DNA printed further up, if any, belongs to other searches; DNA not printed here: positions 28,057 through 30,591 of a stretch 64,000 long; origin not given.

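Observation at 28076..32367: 1369-aa orphan protein with a mid-chain membrane hairpin, in a tRNA-bounded segment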

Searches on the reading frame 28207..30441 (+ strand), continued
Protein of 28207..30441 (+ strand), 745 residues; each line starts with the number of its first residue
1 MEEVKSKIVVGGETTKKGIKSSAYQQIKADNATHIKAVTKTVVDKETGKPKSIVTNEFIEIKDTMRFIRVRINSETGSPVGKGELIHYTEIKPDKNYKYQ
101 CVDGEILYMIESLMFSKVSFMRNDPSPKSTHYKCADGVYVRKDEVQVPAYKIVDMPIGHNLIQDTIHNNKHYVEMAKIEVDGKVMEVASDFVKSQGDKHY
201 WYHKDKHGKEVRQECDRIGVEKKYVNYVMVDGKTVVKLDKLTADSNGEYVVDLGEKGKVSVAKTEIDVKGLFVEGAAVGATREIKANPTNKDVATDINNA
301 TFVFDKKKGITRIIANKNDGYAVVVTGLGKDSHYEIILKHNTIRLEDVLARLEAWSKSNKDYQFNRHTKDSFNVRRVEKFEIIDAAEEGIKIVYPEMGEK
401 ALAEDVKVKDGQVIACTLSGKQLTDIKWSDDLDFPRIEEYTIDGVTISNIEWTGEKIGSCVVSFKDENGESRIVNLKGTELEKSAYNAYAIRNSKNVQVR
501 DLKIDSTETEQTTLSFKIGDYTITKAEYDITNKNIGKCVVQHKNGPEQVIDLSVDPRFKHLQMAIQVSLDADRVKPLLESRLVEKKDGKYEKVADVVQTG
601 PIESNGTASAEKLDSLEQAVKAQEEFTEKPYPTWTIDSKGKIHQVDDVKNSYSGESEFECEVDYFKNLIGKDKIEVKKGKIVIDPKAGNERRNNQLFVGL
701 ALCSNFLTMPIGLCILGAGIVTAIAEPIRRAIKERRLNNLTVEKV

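Call 84: find_encoding_contigs(protein=P0021, flank=10000, max_places=2)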
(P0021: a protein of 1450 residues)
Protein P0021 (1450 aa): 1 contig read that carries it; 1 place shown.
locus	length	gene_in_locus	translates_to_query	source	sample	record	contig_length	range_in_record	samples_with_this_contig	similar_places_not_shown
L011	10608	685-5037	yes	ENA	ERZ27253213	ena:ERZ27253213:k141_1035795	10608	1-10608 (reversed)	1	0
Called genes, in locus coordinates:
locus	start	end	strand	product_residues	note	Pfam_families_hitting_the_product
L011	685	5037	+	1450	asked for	-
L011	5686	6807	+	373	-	PF13421:Band_7_1, PF01145:Band_7, PF12773:DZR, PF12773:DZR, PF13240:Zn_Ribbon_1 (weak), PF13248:Zn_ribbon_3 (weak), PF18912:DZR_2 (weak), PF13248:Zn_ribbon_3, +3 more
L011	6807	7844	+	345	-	PF08792:A2L_zn_ribbon (faint)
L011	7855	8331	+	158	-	PF18912:DZR_2 (faint), PF12773:DZR, PF13240:Zn_Ribbon_1 (weak), PF13248:Zn_ribbon_3 (faint), PF13240:Zn_Ribbon_1 (weak)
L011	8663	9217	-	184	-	-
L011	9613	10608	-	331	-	?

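Call 85: find_encoding_contigs(protein=P0022, flank=10000, max_places=2)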
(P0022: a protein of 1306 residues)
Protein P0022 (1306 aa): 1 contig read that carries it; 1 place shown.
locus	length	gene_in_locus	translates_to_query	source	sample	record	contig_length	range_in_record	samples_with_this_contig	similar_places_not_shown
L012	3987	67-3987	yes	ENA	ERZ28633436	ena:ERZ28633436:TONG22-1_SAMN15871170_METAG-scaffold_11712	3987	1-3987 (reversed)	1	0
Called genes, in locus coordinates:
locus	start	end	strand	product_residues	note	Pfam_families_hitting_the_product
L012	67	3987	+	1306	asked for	?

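Call 95: fold_search(model_id=the predicted structure, library=viral)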
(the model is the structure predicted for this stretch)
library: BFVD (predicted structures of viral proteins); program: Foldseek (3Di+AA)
matches with E <= 10: 538; with E <= 0.001: 2
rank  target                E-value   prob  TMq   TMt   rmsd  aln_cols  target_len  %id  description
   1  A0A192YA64            2.4e-04  0.35  0.06  0.08  48.2       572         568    9  Long tail fiber distal subunit [Morganella phage vB_MmoM_MP1]
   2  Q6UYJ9                2.5e-04  0.15  0.06  0.04  31.9       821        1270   11  Tail fiber protein [Burkholderia phage BcepNazgul]
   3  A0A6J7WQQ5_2          1.7e-03  0.11  0.05  0.05  72.4       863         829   10  Peptidase S74 domain-containing protein [uncultured Caudovirales phage]
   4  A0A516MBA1            2.0e-03  0.12  0.06  0.04  52.8       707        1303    9  (no name in the UniProt tables at hand)
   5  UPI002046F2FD         2.1e-03  0.09  0.05  0.05  59.1       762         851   10  (no name look-up for this kind of identifier)
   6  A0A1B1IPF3            2.4e-03  0.09  0.06  0.05  46.2       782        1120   11  (no name in the UniProt tables at hand)
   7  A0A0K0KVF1            3.4e-03  0.11  0.07  0.06  67.2       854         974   11  Peptidase S74 domain-containing protein [Prochlorococcus phage P-TIM68]
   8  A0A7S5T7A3            3.8e-03  0.23  0.08  0.09  26.1       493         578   10  (no name in the UniProt tables at hand)
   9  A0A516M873            3.8e-03  0.13  0.08  0.07  55.1       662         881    9  (no name in the UniProt tables at hand)
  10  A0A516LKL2            4.6e-03  0.09  0.06  0.07  29.0       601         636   10  (no name in the UniProt tables at hand)
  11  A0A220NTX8            5.1e-03  0.09  0.07  0.07  39.8       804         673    8  Uncharacterized protein [Escherichia phage V18]
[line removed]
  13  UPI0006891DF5         6.9e-03  0.12  0.07  0.10  43.6       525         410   13  (no name look-up for this kind of identifier)
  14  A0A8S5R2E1            7.7e-03  0.06  0.04  0.05  62.0       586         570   11  Uncharacterized protein [Siphoviridae sp. ctWWc42]
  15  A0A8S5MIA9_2          9.9e-03  0.08  0.07  0.07  54.6       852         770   11  Tail protein [Myoviridae sp. ct9Ns12]
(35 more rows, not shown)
